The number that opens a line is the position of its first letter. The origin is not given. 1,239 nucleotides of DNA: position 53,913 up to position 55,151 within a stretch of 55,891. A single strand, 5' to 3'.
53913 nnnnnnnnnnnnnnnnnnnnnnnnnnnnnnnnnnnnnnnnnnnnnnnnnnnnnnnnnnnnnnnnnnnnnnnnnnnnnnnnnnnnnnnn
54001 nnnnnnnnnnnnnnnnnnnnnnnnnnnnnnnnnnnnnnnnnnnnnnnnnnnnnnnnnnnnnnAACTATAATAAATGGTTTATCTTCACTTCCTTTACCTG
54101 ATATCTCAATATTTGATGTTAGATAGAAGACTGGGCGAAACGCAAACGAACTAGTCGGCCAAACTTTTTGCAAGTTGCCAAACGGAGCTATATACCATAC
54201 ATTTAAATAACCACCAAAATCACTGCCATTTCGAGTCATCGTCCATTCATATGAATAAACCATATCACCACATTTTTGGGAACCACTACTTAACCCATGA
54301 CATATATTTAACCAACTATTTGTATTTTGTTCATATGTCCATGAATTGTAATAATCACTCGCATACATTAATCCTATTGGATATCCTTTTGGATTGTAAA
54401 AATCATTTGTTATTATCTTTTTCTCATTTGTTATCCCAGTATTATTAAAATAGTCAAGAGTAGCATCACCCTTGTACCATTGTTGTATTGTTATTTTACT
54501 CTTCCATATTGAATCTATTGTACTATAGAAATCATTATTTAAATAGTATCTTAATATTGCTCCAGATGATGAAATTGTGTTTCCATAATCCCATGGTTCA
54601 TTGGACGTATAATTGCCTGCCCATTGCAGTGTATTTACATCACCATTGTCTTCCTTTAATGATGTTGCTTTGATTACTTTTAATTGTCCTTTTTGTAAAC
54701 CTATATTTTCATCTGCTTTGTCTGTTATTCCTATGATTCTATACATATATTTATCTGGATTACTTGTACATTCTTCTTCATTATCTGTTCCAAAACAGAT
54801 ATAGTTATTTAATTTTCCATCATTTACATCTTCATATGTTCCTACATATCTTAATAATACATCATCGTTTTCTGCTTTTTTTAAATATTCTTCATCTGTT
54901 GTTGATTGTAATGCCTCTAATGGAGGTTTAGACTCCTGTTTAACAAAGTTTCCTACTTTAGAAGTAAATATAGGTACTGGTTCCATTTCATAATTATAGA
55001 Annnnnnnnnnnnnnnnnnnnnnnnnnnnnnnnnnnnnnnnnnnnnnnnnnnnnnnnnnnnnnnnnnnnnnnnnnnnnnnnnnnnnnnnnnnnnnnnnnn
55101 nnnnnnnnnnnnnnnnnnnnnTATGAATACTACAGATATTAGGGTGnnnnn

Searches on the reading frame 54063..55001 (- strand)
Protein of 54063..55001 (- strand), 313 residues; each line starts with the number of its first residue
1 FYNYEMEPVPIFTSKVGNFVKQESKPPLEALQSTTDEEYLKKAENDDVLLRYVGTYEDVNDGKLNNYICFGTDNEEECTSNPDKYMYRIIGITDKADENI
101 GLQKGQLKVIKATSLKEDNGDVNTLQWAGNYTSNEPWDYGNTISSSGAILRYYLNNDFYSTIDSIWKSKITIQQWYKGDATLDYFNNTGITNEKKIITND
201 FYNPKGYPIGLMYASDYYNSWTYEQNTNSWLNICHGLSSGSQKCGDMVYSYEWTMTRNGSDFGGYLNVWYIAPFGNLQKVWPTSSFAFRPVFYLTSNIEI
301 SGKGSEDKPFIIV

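Call 56: search_solved_structures(query=window:54063-55001:-, max_evalue=10)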
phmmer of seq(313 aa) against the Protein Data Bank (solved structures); distinct sequences matched with E-value up to 10: 1.
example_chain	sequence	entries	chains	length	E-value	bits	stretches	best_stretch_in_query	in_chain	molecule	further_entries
4r7o_A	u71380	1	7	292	0.12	14.9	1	140-211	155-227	Glycerophosphoryl diester phosphodiesterase, putative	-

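Call 66: search_protein_representatives(protein=window:54087-54986:-)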
Query: 300 residues. Proteins with E-value up to 0.001 (for the whole library): 402; up to 1e-10: 159; up to 1e-30: 19. The best 150 are listed.
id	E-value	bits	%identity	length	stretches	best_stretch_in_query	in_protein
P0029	7.6e-274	922.3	78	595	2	1-300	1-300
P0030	1.8e-87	310.1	51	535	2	44-299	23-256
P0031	4.4e-84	299.0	43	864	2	18-300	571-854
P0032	1.4e-61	225.0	39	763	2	10-299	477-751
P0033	1.3e-59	218.5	51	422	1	20-299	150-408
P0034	2.0e-53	198.3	40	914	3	44-299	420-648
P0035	5.3e-52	193.6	52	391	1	34-299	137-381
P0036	1.8e-50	188.6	49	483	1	19-299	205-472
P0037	5.7e-50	186.9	47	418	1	21-300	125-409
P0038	1.7e-48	182.1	48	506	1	16-299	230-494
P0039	3.1e-45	171.4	47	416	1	21-299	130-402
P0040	5.3e-45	170.6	47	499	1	10-299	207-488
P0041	1.7e-42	162.4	49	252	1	45-300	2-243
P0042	7.2e-38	147.2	47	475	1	11-299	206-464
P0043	3.4e-35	138.4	37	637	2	44-299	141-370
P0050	5.3e-30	121.3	38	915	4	49-135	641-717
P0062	1.6e-25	106.6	39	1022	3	58-299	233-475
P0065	2.4e-25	106.0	41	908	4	45-185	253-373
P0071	1.7e-23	99.9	36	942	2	42-297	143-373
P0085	1.3e-19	87.2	30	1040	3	34-299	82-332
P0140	3.3e-13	66.1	38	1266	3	50-175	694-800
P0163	1.3e-11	60.9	32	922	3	58-175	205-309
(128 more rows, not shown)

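Call 67: search_protein_families(library=pfam, max_evalue=0.001, proteins=[P0031, P0032, P0034, P0050, P0062, P0085, P0140, P0065, P0071, P0163])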
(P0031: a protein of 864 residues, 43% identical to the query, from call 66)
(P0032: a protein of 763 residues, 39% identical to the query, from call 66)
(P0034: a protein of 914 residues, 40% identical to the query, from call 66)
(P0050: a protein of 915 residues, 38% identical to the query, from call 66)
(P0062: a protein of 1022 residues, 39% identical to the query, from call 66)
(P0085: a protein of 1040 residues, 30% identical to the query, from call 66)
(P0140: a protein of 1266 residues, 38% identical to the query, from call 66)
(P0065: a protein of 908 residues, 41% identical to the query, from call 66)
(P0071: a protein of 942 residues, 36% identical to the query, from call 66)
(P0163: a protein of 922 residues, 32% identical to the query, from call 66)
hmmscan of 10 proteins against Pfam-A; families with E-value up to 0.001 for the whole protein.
P0031 (864 aa): 0 families

P0032 (763 aa): 0 families

P0034 (914 aa): 1 family
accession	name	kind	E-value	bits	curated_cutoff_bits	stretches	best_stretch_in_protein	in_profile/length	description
PF19789.6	DUF6273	-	5e-05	23.7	23.5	0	473-638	3-171/172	Domain of unknown function (DUF6273)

P0050 (915 aa): 0 families

P0062 (1022 aa): 0 families

P0085 (1040 aa): 0 families

P0140 (1266 aa): 0 families

P0065 (908 aa): 0 families

P0071 (942 aa): 1 family
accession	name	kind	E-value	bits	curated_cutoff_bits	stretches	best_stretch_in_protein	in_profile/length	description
PF02368.24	Big_2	-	7.7e-07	29.4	22.8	1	624-690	5-72/79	Bacterial Ig-like domain (group 2)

P0163 (922 aa): 0 families

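Call 68: find_homologous_proteins(query=window:54087-54986:-, max_evalue=0.00001)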
Query window:54087-54986:- (300 aa): 225 proteins with E <= 0.00001 among 1026 candidates; the best 120 are listed.
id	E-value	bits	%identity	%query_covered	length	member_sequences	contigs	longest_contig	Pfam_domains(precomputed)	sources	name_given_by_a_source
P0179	2.9e-80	288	54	88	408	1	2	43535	-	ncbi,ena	-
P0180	1.1e-74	270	54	89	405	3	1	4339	-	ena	-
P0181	7.0e-65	238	49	93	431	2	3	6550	-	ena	-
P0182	6.3e-60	221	47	91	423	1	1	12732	-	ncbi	-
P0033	4.2e-59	219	46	94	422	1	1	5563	-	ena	-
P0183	1.1e-51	194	44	93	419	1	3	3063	-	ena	-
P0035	1.7e-51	194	44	89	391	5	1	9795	-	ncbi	-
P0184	8.5e-51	191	46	99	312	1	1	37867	-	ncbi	-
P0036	5.6e-50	189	44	92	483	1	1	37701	-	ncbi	-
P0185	2.0e-48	184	42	98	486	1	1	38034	-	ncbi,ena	-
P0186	2.6e-48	183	41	99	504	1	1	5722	-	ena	-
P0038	5.4e-48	182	43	95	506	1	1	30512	PF24893.1,PF00041.28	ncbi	-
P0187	1.4e-47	181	43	93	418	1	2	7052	-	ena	-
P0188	1.9e-47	180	43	97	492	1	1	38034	-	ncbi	-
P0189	1.0e-46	178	42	92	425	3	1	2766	-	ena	-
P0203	4.2e-36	143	40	96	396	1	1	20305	PF19789.7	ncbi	-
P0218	2.0e-27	115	37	83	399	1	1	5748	PF19789.7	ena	-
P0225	1.9e-24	105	34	89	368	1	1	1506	PF19789.7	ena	-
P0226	3.0e-24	104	38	86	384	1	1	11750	PF19789.7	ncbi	-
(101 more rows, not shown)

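Call 70: find_encoding_contigs(protein=P0029, flank=3000, max_places=5)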
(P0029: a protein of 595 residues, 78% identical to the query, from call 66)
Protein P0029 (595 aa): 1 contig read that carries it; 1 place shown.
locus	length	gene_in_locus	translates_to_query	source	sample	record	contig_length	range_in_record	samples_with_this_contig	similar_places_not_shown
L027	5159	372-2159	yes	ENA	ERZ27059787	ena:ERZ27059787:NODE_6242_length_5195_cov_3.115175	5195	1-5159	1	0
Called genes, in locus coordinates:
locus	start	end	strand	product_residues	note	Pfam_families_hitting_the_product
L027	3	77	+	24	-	?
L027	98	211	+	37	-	-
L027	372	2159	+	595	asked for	-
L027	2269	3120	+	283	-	PF10672:Methyltrans_SAM, PF03602:Cons_hypoth95 (weak), PF09445:Methyltransf_15 (weak)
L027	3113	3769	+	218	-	PF00849:PseudoU_synth_2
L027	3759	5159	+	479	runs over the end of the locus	?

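Call 79: predict_structure(alignment_id=A4)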
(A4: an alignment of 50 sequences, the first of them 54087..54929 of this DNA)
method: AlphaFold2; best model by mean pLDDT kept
length: 281 residues; sequences in the alignment: 50
mean_pLDDT: 88.4   pTM: 0.90
mean pLDDT of the five models: 88.4, 87.1, 86.9, 86.6, 86.0
residues with pLDDT >= 90: 185; 70-90: 71; 50-70: 25; < 50: 0
segments of 3 or more residues with pLDDT < 50: none
pLDDT, mean of each block of 10 residues (from residue 1): 94 95 93 95 95 93 97 95 96 87 81 71 86 96 96 76 74 79 95 92 93 74 81 73 90 92 96 91 80
secondary structure, 60 per line:
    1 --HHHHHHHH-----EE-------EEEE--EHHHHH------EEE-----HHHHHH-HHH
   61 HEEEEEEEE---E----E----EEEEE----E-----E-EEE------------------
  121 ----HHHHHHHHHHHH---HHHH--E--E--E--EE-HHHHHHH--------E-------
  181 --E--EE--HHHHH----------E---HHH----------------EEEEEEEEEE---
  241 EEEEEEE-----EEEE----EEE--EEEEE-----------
elements in order: H3-10 E25-28 H32-36 E43-45 H51-56 H58-61 E62-69 E83-87 E100-102 H125-136 H140-143 H158-164 H190-194 E228-237 E241-247 E253-256 E261-263 E266-270

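Call 81: fold_search(model_id=the predicted structure, library=pdb)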
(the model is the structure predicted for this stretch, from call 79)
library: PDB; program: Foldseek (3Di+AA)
matches with E <= 10: 197; with E <= 0.001: 0
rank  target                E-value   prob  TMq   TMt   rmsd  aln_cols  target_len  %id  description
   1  3ubu_A                3.4e-01  0.05  0.13  0.25  16.1       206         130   11  Crystal structure of agkisacucetin, a GpIb-binding snaclec (snake C-type lectin) that inhibits platelet (released 2012-04-11)
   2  8q4e_A                4.0e-01  0.14  0.16  0.32  10.3       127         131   13  Structure of Legionella pneumophila Lcl C-terminal domain (released 2023-12-27)
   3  3alu_A                4.3e-01  0.03  0.11  0.18  17.1       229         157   10  Crystal structure of CEL-IV complexed with Raffinose (released 2011-01-19)
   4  1bv4_A                9.1e-01  0.23  0.11  0.25   2.7        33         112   18  APO-MANNOSE-BINDING PROTEIN-C (released 1999-01-13)
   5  2h2r_B                1.0e+00  0.06  0.18  0.32  12.0       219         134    6  Crystal structure of the human CD23 Lectin domain, apo form (released 2006-06-20)
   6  3ubu_B                1.1e+00  0.04  0.14  0.28  17.7       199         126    8  Crystal structure of agkisacucetin, a GpIb-binding snaclec (snake C-type lectin) that inhibits platelet (released 2012-04-11)
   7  1sb2_B                1.2e+00  0.20  0.13  0.28   4.9        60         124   13  High resolution Structure determination of rhodocetin (released 2005-02-01)
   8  1jwi_B                1.4e+00  0.09  0.11  0.23  17.0        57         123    4  Crystal Structure of Bitiscetin, a von Willeband Factor-dependent Platelet Aggregation Inducer. (released 2001-11-28)
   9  6sjb_D                1.5e+00  0.06  0.08  0.04   4.3        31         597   29  Cryo-EM structure of the RecBCD Chi recognised complex (released 2020-01-01)
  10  3dll_A                1.8e+00  0.04  0.09  0.11   8.9        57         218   16  The oxazolidinone antibiotics perturb the ribosomal peptidyl-transferase center and effect tRNA positioning (released 2008-09-16)
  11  1iod_B                1.9e+00  0.03  0.14  0.28  15.8       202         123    7  CRYSTAL STRUCTURE OF THE COMPLEX BETWEEN THE COAGULATION FACTOR X BINDING PROTEIN FROM SNAKE VENOM AND THE GLA DOMAIN  (released 2001-06-27)
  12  8w9j_C                2.0e+00  0.08  0.11  0.19   4.0        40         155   18  Crystal structure of human CLEC12A ectodomain complexed with 50C1 Fab (released 2024-03-06)
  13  1oz7_B                2.0e+00  0.02  0.13  0.27  16.1       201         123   11  Crystal structure of Echicetin from the venom of Indian saw-scaled viper (Echis carinatus) at 2.4 resolution (released 2003-12-30)
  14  1wt9_A                2.0e+00  0.01  0.11  0.19  15.9       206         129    9  crystal structure of Aa-X-bp-I, a snake venom protein with the activity of binding to coagulation factor X from Agkist (released 2006-03-07)
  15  1sb2_A                2.2e+00  0.14  0.13  0.27   5.9        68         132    6  High resolution Structure determination of rhodocetin (released 2005-02-01)
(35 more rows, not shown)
